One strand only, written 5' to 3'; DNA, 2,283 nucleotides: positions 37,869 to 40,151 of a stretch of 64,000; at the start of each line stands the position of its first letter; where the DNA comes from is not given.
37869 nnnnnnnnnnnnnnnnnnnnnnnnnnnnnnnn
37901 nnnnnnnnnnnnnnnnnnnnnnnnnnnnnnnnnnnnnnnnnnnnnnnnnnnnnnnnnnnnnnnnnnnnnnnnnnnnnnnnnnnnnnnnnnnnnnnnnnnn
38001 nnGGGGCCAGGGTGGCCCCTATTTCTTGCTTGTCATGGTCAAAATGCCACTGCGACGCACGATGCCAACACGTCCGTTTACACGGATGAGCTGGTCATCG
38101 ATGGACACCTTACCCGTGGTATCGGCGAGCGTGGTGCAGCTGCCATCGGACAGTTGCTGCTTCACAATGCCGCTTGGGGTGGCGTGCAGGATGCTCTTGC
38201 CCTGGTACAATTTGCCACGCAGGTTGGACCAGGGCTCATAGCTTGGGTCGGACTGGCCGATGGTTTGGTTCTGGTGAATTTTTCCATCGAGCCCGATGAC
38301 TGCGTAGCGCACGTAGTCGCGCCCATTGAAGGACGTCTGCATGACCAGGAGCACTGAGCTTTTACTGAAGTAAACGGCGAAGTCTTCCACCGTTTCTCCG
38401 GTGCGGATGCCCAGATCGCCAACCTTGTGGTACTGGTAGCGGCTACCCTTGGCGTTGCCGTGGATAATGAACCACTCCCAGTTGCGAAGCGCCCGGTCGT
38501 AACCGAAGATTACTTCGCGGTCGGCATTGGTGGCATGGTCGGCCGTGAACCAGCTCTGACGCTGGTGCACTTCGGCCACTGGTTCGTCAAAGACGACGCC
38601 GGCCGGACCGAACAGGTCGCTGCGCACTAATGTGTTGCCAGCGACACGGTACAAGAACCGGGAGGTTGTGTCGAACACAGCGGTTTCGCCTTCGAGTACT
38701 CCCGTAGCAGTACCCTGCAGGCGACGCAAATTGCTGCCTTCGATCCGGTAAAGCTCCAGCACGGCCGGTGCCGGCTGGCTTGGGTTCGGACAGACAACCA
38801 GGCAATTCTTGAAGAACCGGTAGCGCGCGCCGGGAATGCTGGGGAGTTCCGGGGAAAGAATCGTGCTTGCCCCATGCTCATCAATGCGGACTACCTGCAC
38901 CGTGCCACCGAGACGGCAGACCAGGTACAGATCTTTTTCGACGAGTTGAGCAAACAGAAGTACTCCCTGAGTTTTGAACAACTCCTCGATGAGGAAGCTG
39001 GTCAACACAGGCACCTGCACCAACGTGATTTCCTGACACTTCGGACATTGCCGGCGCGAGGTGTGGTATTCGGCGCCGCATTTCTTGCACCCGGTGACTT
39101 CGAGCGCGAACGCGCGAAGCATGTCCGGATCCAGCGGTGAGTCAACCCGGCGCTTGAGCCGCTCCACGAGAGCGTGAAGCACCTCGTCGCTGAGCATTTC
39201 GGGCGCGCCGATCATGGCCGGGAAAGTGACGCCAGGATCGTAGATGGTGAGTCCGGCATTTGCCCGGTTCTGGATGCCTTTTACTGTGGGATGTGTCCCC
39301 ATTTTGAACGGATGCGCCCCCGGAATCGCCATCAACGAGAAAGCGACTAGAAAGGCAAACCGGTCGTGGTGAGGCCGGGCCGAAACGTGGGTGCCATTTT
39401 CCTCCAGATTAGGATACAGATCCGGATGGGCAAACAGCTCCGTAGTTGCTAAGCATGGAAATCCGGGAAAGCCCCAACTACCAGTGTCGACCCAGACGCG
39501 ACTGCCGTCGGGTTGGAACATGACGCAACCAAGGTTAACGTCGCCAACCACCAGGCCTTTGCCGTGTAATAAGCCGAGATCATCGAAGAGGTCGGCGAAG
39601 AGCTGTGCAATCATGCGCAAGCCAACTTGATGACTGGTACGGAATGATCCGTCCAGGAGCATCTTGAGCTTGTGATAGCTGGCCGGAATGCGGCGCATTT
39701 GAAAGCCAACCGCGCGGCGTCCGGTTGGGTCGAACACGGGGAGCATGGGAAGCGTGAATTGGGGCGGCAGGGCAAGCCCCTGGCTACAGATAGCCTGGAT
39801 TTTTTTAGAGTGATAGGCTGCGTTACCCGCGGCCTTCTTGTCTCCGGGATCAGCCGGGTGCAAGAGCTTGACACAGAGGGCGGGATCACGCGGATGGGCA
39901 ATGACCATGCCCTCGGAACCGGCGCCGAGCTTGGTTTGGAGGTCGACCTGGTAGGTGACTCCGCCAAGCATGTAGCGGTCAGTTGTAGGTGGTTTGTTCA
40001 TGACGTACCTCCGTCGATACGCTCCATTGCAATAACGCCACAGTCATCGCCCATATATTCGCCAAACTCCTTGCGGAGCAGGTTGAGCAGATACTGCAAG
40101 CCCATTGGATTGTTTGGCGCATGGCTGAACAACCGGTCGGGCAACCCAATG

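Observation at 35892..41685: TerY-P-like phosphorylation triad (PP2C, Ser/Thr kinase, vWA) with an embedded nicotinamidase, divergent from an NrtR NAD/ADP-ribose regulator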

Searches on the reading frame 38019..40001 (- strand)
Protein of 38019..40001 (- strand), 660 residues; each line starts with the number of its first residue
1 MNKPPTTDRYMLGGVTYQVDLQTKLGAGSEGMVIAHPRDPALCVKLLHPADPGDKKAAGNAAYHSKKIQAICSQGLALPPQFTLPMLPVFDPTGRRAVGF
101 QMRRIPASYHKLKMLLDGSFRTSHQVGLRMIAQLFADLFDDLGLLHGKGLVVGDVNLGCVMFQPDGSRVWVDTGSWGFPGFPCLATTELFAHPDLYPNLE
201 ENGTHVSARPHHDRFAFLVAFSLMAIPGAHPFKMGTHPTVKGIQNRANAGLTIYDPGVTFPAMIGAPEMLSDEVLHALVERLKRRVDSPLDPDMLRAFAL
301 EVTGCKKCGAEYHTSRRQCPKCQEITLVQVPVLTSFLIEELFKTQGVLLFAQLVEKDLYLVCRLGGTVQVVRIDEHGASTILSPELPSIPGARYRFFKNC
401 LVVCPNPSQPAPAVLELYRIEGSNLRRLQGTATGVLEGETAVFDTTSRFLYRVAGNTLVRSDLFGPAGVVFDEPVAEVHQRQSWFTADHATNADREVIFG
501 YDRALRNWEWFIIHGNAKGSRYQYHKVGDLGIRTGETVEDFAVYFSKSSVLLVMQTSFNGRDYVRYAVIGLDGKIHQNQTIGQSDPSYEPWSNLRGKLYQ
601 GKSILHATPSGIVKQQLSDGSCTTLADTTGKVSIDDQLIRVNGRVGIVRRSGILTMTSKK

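Call 3: search_protein_families(library=pfam, proteins=[window:38019-40001:-], max_evalue=0.01)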
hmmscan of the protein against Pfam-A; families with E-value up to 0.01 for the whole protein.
window:38019-40001:- (660 aa): 0 families

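Call 4: search_protein_families(library=padloc, proteins=[window:38019-40001:-], max_evalue=0.01)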
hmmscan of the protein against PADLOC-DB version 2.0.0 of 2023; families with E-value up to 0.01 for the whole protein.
window:38019-40001:- (660 aa): 0 families

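Call 5: search_protein_families(library=pfam, proteins=[window:38019-40001:-], max_evalue=10)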
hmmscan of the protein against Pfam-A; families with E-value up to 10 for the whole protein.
window:38019-40001:- (660 aa): 7 families
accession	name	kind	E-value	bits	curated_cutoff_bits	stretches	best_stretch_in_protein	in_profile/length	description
PF10707.15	YrbL-PhoP_reg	-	0.015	15.4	31.5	1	22-55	6-39/185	PhoP regulatory network protein YrbL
PF01155.25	HypA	-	0.037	14.5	28.9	1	303-325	71-95/112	Hydrogenase/urease nickel incorporation, metallochaperone, hypA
PF12773.13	DZR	-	0.08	13.6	27.3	1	305-323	1-19/45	Double zinc ribbon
PF08772.16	Zn_ribbon_NOB1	-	0.11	13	24.9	1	295-334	4-41/72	Nin one binding (NOB1) Zn-ribbon like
PF05191.20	ADK_lid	-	0.59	10.5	26.6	1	305-329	4-33/36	Adenylate kinase, active site lid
PF13240.11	Zn_Ribbon_1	-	0.77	10.1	25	1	305-322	2-19/23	zinc-ribbon domain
PF18073.7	Zn_ribbon_LapB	-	2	8.6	25.7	1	305-324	3-22/28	Rubredoxin metal binding domain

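Call 6: search_protein_families(library=ncbifam, proteins=[window:38019-40001:-], max_evalue=1)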
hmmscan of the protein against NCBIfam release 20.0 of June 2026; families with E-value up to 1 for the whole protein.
window:38019-40001:- (660 aa): 2 families
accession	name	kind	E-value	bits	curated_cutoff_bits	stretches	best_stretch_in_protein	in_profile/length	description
NF038150.1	lanthi_synth_IV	equivalog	7.3e-05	21.3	650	1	125-251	294-415/851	class IV lanthionine synthetase LanL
NF007671.0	PRK10345.1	equivalog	0.056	13.2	227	1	21-58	6-43/210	PhoP regulatory network protein YrbL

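Call 7: search_protein_families(library=phrogs, proteins=[window:38019-40001:-], max_evalue=0.01)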
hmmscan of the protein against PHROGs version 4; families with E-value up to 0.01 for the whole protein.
window:38019-40001:- (660 aa): 0 families

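Call 25: find_homologous_proteins(query=window:38019-40001:-, max_evalue=0.001)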
Query window:38019-40001:- (660 aa): 53 proteins with E <= 0.001 among 8000 candidates.
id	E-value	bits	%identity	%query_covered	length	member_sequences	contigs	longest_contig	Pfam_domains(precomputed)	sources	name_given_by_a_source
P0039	0.0e+0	1539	100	100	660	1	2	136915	-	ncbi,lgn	-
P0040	0.0e+0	1082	69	100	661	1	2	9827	-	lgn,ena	-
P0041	0.0e+0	1081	68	100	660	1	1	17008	-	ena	-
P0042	0.0e+0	1069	68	100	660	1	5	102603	-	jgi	jgi:hypothetical protein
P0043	0.0e+0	1057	68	99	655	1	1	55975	-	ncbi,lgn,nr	ncbi:MAG TPA: hypothetical protein VFT16_05815 [Candidatus Saccharimonadales bacterium]|nr:hypotheti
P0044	0.0e+0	1056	67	99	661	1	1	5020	-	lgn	-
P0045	0.0e+0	1038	68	99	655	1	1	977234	-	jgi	jgi:hypothetical protein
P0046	0.0e+0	1035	67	99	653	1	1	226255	-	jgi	jgi:hypothetical protein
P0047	0.0e+0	1030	65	100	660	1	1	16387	-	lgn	-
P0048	5.2e-298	1008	64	99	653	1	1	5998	-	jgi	-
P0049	1.2e-297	1007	64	99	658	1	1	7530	-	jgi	jgi:hypothetical protein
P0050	8.7e-288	974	62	100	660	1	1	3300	-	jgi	jgi:hypothetical protein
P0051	2.2e-285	966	63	99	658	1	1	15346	-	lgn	-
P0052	1.1e-284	964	70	87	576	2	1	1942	-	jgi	jgi:hypothetical protein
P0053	1.4e-284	964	61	100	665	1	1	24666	-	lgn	-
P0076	8.7e-210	717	49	98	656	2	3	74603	-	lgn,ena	-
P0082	2.8e-190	652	45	98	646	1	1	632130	-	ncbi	-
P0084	2.2e-189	649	44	99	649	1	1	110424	-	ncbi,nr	ncbi:MAG: hypothetical protein PHT40_01430 [Patescibacteria group bacterium]|nr:hypothetical protein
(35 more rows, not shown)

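Call 26: search_solved_structures(query=window:38019-40001:-, max_evalue=10, show_alignments=1)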
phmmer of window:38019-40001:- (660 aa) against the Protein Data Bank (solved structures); distinct sequences matched with E-value up to 10: 3.
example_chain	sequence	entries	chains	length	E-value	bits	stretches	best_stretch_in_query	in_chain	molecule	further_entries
2aqc_A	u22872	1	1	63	0.6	11.5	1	301-340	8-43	Ribosome biogenesis protein Nop10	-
2apo_B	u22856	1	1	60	0.65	11.4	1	302-340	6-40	Ribosome biogenesis protein Nop10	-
6esq_E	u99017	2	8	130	2.2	9.6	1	297-324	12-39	Pfam DUF35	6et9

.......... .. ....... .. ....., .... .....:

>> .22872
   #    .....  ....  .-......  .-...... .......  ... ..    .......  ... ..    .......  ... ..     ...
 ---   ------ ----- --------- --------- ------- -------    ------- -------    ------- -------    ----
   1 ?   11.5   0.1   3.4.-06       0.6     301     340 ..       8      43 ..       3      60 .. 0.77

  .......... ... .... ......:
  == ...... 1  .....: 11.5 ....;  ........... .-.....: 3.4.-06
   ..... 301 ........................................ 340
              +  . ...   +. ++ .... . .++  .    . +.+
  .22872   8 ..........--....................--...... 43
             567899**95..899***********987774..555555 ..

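Call 29: search_solved_structures(query=A2, max_evalue=10, show_alignments=2)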
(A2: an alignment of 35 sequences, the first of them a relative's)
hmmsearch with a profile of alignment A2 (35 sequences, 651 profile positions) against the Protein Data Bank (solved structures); distinct sequences matched with E-value up to 10: 23.
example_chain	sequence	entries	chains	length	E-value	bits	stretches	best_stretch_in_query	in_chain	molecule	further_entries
8hoe_A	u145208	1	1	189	0.035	15.7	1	14-55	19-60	Type III effector HopBF1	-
6pwd_A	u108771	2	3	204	0.04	15.5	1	14-54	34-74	Type III effector HopBF1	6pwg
6htj_A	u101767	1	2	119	0.048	15.3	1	292-389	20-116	Nucleic-acid-binding protein containing a Zn-ribbon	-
6esq_E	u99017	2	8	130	0.095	14.3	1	294-317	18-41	Pfam DUF35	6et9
1gl9_B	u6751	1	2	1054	0.27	12.8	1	291-318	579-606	REVERSE GYRASE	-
1gku_B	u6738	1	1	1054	0.27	12.8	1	291-318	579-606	REVERSE GYRASE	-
4wce_Z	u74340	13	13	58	0.36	12.4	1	274-315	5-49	50S ribosomal protein L32 | Large ribosomal subunit protein bL32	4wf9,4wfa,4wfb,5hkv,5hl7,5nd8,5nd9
5efq_A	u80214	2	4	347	0.42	12.1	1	17-163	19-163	Cyclin-dependent kinase 13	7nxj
5li0_4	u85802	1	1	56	0.45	12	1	276-315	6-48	50S ribosomal protein L32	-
7fse_A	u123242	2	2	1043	0.53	11.8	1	292-325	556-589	Reverse gyrase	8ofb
6b3e_A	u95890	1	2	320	0.82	11.2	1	17-163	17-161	Cyclin-dependent kinase 12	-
4un0_C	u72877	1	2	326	0.87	11.1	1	17-163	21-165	CYCLIN-DEPENDENT KINASE 12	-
8iyj_X6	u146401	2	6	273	0.92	11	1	120-240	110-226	Testis-specific serine/threonine-protein kinase 6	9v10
9jk1_A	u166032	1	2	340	0.95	11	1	17-163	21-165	Cyclin-dependent kinase 12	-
4cxa_A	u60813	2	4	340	0.96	11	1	17-163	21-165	CYCLIN-DEPENDENT KINASE 12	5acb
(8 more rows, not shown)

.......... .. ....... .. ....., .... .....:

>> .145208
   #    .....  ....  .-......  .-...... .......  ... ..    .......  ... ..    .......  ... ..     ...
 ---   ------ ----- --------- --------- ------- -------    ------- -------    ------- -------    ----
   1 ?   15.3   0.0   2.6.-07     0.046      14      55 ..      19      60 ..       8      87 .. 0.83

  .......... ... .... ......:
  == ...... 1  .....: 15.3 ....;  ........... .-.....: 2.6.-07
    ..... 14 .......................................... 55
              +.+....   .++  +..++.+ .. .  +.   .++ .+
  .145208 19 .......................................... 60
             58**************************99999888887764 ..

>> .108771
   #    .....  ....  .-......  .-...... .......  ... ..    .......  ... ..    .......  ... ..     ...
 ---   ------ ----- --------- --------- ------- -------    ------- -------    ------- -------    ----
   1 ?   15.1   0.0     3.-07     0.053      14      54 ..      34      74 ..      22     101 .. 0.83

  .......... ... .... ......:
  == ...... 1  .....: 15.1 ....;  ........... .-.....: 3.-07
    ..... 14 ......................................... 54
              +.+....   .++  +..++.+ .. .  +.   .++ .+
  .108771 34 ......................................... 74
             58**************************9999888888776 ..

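Call 43: predict_structure(alignment_id=A2)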
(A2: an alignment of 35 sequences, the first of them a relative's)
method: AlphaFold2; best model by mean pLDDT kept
length: 660 residues; sequences in the alignment: 35
mean_pLDDT: 85.6   pTM: 0.83
mean pLDDT of the five models: 85.6, 85.5, 85.0, 84.0, 83.4
residues with pLDDT >= 90: 313; 70-90: 282; 50-70: 47; < 50: 18
segments of 3 or more residues with pLDDT < 50: 1-4, 200-203, 325-334
pLDDT, mean of each block of 10 residues (from residue 1): 60 93 81 91 90 81 92 91 95 91 92 89 91 96 94 86 91 89 65 55 63 90 88 85 80 86 73 91 86 94 77 79 43 52 83 90 91 88 94 94 95 96 94 92 96 95 88 93 92 92 77 94 93 81 94 86 92 95 86 88 85 88 79 80 83 74
secondary structure, 60 per line:
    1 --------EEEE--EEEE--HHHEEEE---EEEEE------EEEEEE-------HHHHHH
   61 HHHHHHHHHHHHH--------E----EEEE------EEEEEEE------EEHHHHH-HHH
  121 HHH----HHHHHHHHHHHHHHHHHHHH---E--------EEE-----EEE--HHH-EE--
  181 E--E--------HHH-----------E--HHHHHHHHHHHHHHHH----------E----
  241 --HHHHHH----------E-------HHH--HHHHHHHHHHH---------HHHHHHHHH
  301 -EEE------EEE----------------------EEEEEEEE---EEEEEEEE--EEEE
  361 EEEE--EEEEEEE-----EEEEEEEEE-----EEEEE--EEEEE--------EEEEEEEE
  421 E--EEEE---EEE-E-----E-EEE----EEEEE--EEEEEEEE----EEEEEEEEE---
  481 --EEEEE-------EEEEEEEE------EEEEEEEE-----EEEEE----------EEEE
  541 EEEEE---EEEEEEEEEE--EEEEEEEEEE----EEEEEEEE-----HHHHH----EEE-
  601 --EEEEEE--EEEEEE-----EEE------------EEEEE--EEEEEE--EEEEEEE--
elements in order: E9-12 E15-18 E24-27 E31-35 E42-47 H55-73 E87-90 E97-103 H112-116 H118-123 H128-147 E160-162 E168-170 H210-225 H243-248 H272-282 H292-300 E302-304 E311-313 E336-343 E347-354 E357-364 E367-373 E379-387 E393-397 E400-404 E413-421 E424-427 E431-433 E443-445 E450-454 E457-464 E469-477 E483-487 E495-502 E509-516 E522-526 E537-545 E549-558 E561-570 E575-582 H588-592 E597-599 E603-608 E611-616 E622-624 E637-641 E644-649 E652-658

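Call 47: fold_search(model_id=the predicted structure, library=pdb)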
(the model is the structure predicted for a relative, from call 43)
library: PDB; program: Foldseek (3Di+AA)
matches with E <= 10: 1982; with E <= 0.001: 1208
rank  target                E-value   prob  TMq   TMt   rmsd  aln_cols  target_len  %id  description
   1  9c0y                  5.8e-09  1.00  0.27  0.43   8.9       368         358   11  Clathrin terminal domain complexed with Pitstop 2c (released 2024-06-26)
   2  2xzg                  7.7e-09  1.00  0.27  0.43   8.9       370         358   11  Clathrin Terminal Domain Complexed with Pitstop 1 (released 2011-08-17)
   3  1bpo_B                8.1e-09  1.00  0.27  0.34   8.9       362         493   12  CLATHRIN HEAVY-CHAIN TERMINAL DOMAIN AND LINKER (released 1998-12-16)
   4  9r9b_A                1.3e-08  1.00  0.28  0.31   8.3       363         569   12  Crystal structure of clathrin heavy chain in complex with a peptidomimetic inhibitor of the TACC3 interaction (released 2026-04-08)
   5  1bpo_A                1.5e-08  1.00  0.28  0.35   8.8       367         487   11  CLATHRIN HEAVY-CHAIN TERMINAL DOMAIN AND LINKER (released 1998-12-16)
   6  1utc_A                1.6e-08  1.00  0.27  0.43   8.9       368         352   10  Clathrin terminal domain complexed with TLPWDLWTT (released 2004-02-25)
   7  6qnp_A                2.0e-08  1.00  0.28  0.44   8.6       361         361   12  CLATHRIN HEAVY CHAIN N-TERMINAL DOMAIN BOUND TO GTSE1 LIDL MOTIF (released 2019-08-28)
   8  1xi4_A                2.5e-08  1.00  0.28  0.14   8.6       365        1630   12  Clathrin D6 Coat (released 2004-11-02)
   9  7zx4_A                2.6e-08  1.00  0.27  0.43   8.8       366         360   11  Clathrin N-terminal domain in complex with a HURP phospho-peptide (released 2023-03-29)
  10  1utc_B                3.0e-08  1.00  0.27  0.44   8.6       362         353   11  Clathrin terminal domain complexed with TLPWDLWTT (released 2004-02-25)
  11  5ods_D                3.0e-08  1.00  0.27  0.30   8.7       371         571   11  Structure of a phosphoprotein-protein complex (released 2018-03-14)
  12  5m5r_A                3.9e-08  1.00  0.27  0.43   8.6       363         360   12  Clathrin heavy chain N-terminal domain bound to beta2 adaptin clathrin box motif (released 2016-11-09)
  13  9f8t_A                3.9e-08  1.00  0.27  0.42   8.7       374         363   12  Clathrin terminal domain complexed with C-terminus of AAK1L (released 2025-05-21)
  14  6qnn_A                4.1e-08  1.00  0.27  0.44   8.9       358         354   11  CLATHRIN HEAVY CHAIN N-TERMINAL DOMAIN BOUND TO GTSE1 LIDL MOTIF (released 2019-08-28)
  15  5ods_B                4.1e-08  1.00  0.26  0.30   9.0       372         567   11  Structure of a phosphoprotein-protein complex (released 2018-03-14)
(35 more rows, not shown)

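Call 50: find_encoding_contigs(protein=P0082, flank=8000, max_places=1)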
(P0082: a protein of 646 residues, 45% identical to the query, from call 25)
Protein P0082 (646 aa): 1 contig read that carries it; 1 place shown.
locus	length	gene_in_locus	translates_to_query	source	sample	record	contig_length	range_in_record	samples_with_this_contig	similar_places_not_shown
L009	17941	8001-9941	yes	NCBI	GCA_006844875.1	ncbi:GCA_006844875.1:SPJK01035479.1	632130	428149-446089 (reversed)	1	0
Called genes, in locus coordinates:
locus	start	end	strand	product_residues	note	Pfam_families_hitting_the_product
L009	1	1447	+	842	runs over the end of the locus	PF02861:Clp_N, PF00004:AAA, PF23569:NBD_SMAX1, PF17871:AAA_lid_9, PF00158:Sigma54_activat, PF00004:AAA, PF07724:AAA_2, PF10431:ClpB_D2-small, +9 more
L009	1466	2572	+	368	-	-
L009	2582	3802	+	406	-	PF07676:PD40 (faint)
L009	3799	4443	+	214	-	PF13462:Thioredoxin_4, PF01323:DSBA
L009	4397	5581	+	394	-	PF02557:VanY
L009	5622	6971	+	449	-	PF18073:Zn_ribbon_LapB (weak), PF13481:AAA_25, PF03796:DnaB_C (faint), PF06745:ATPase, PF23442:DUF7125, PF13479:AAA_24 (weak)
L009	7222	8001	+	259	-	PF13672:PP2C_2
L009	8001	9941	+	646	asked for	-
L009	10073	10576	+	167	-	-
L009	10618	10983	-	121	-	-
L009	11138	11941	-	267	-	-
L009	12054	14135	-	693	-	PF17191:RecG_wedge, PF01336:tRNA_anti-codon (weak), PF00270:DEAD, PF04851:ResIII, PF00271:Helicase_C, PF19833:RecG_dom3_C (weak)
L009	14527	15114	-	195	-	-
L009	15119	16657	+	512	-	PF03816:LytR_cpsA_psr, PF13399:LytR_C (weak)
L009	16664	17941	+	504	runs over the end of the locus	PF00009:GTP_EFTU, PF01926:MMR_HSR1, PF02421:FeoB_N, PF04548:AIG1 (weak), PF00009:GTP_EFTU, PF00350:Dynamin_N, PF01926:MMR_HSR1, PF14714:KH_dom-like, +4 more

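Call 51: find_encoding_contigs(protein=P0084, flank=8000, max_places=1)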
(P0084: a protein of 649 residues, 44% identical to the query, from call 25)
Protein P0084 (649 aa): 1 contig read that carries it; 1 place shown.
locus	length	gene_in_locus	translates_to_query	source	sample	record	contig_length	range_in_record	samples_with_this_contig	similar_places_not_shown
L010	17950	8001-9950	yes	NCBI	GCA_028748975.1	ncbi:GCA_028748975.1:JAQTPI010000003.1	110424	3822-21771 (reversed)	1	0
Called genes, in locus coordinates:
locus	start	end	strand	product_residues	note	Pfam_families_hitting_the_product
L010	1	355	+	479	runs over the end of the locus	PF04932:Wzy_C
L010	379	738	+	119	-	PF05635:23S_rRNA_IVP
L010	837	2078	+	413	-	PF13439:Glyco_transf_4, PF13579:Glyco_trans_4_4, PF00534:Glycos_transf_1, PF13692:Glyco_trans_1_4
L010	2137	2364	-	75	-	-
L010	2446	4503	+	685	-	PF14885:GHL15, PF13517:FG-GAP_3 (faint), PF01839:FG-GAP (faint)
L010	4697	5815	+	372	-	-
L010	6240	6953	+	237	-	PF00293:NUDIX, PF19368:WHD_AraR, PF21906:WHD_NrtR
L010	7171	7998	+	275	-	PF13672:PP2C_2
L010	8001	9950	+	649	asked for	-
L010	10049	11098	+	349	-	-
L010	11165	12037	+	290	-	-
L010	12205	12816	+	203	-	PF01467:CTP_transf_like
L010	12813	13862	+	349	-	PF03747:ADP_ribosyl_GH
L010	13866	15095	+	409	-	PF17767:NAPRTase_N, PF04095:NAPRTase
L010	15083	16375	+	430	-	PF15891:Nuc_deoxyri_tr2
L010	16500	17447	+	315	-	PF02540:NAD_synthase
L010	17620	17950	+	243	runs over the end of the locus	PF04402:SIMPL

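Call 52: find_encoding_contigs(protein=P0076, flank=8000, max_places=1)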
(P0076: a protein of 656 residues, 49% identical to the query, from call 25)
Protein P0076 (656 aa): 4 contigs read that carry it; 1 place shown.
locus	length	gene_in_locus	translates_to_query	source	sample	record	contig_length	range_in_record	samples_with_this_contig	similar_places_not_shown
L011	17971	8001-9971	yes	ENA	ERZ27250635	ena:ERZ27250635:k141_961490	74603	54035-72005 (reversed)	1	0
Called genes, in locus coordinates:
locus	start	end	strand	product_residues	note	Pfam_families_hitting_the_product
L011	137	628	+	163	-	-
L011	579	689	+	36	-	-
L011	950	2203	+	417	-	PF00070:Pyr_redox (faint), PF00890:FAD_binding_2 (weak), PF01134:GIDA (faint), PF01266:DAO (faint), PF03486:HI0933_like, PF07992:Pyr_redox_2, PF12831:FAD_oxidored, PF22780:HI0933_like_1st, +1 more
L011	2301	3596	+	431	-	PF00344:SecY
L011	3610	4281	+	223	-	PF00406:ADK, PF13671:AAA_33 (weak), PF13207:AAA_17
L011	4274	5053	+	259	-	PF00557:Peptidase_M24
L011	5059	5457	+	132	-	PF03652:RuvX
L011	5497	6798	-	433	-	PF01966:HD (weak), PF19276:HD_assoc_2 (weak)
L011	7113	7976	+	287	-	PF13672:PP2C_2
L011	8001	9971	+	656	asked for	-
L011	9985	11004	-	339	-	-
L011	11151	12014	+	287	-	-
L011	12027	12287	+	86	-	-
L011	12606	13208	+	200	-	PF00297:Ribosomal_L3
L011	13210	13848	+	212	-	PF00573:Ribosomal_L4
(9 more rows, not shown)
